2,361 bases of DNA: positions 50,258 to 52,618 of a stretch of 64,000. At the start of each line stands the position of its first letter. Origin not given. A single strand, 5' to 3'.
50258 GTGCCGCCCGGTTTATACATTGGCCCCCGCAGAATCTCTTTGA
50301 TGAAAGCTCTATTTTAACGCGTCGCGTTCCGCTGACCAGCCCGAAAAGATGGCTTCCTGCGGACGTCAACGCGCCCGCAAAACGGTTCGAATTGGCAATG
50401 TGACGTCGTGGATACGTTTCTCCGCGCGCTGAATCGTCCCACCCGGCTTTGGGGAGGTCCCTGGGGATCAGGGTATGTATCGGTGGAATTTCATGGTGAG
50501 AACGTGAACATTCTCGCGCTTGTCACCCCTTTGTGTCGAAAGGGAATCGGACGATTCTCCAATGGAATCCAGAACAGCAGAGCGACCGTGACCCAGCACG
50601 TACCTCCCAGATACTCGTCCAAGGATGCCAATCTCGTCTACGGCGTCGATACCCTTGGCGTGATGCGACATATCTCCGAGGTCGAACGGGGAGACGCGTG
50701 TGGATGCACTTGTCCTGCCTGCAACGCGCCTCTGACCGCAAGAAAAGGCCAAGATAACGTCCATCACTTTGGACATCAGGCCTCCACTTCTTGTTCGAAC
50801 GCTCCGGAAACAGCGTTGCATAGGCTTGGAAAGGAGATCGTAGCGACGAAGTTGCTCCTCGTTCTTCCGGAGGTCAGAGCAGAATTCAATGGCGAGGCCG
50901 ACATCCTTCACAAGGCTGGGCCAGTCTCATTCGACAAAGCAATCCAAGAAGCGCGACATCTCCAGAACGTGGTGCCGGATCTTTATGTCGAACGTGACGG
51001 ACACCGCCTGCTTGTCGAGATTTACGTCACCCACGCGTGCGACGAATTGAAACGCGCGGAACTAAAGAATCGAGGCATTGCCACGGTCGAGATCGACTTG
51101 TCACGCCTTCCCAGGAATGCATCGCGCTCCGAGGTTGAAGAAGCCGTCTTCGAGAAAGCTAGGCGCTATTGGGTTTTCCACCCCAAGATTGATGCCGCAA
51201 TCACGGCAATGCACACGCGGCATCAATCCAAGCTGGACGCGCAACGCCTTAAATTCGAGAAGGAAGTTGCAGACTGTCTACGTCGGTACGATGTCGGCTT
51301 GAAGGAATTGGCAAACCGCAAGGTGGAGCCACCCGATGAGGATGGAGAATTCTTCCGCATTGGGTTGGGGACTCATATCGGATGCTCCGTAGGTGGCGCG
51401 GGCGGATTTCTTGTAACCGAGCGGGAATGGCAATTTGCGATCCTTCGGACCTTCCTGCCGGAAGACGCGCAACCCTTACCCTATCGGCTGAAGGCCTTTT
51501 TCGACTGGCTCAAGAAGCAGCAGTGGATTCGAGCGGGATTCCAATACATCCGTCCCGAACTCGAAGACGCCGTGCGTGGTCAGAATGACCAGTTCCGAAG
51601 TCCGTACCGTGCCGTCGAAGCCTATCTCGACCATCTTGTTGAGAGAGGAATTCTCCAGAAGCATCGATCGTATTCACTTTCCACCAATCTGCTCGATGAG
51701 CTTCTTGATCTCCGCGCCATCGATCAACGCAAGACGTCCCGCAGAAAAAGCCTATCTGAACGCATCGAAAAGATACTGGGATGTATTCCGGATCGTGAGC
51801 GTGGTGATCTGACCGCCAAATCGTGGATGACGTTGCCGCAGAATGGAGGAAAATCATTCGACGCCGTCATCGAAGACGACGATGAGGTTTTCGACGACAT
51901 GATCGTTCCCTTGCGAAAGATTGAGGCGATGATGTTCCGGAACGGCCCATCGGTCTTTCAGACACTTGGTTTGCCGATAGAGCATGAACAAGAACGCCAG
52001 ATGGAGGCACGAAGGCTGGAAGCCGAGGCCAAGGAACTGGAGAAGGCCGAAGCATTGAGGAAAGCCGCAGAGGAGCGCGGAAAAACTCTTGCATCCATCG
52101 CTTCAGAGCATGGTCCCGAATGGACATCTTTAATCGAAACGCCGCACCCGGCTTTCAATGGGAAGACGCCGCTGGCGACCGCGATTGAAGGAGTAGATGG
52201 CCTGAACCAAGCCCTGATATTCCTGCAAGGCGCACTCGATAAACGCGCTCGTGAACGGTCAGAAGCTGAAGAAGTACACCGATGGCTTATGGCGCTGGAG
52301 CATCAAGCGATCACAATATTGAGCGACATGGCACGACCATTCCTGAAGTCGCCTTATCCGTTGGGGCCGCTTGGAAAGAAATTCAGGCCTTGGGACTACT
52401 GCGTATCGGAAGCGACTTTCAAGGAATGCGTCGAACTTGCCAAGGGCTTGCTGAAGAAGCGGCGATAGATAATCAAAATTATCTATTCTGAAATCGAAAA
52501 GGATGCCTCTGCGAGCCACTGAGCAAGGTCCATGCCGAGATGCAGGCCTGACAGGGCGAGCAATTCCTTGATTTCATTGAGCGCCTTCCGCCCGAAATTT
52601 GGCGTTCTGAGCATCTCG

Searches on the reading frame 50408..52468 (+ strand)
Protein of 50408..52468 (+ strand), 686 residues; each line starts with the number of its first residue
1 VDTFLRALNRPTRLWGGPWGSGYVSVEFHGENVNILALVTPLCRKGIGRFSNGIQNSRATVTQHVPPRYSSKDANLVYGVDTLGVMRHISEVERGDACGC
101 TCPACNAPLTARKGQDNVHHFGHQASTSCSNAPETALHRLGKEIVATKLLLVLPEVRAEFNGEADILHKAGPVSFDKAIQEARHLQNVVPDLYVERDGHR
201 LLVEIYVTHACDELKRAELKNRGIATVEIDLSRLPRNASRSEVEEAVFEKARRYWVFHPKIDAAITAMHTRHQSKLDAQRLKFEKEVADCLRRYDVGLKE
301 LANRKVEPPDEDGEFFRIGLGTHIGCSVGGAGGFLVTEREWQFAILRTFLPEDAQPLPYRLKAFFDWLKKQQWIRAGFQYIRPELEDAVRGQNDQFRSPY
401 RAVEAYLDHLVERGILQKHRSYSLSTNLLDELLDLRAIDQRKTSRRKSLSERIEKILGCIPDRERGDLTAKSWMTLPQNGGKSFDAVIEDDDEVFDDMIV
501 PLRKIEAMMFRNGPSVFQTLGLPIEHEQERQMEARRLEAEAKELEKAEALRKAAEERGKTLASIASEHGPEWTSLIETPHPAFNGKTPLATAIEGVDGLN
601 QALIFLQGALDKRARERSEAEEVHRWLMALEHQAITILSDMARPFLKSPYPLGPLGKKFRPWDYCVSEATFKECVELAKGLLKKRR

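Call 3: search_protein_families(library=pfam, proteins=[window:50408-52468:+], max_evalue=0.1)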
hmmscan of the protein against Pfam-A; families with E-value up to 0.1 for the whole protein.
window:50408-52468:+ (686 aa): 2 families
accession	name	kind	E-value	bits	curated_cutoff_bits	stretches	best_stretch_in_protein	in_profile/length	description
PF25164.1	CoiA_N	-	4.7e-07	29.7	26.3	1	100-130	18-48/50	Competence protein CoiA, N-terminal domain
PF25169.1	DUF7830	-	0.036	14.4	27.5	1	98-126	33-61/72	Domain of unknown function (DUF7830)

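Call 4: search_protein_families(library=padloc, proteins=[window:50408-52468:+], max_evalue=0.1)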
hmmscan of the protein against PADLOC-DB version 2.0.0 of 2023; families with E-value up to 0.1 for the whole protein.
window:50408-52468:+ (686 aa): 0 families

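Call 5: search_protein_families(library=ncbifam, proteins=[window:50408-52468:+], max_evalue=0.1)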
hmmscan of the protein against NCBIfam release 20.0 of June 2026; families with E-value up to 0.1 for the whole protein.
window:50408-52468:+ (686 aa): 0 families

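Call 46: search_protein_families(library=phrogs, proteins=[window:50408-52468:+], max_evalue=0.01)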
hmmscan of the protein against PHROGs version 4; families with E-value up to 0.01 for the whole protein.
window:50408-52468:+ (686 aa): 0 families
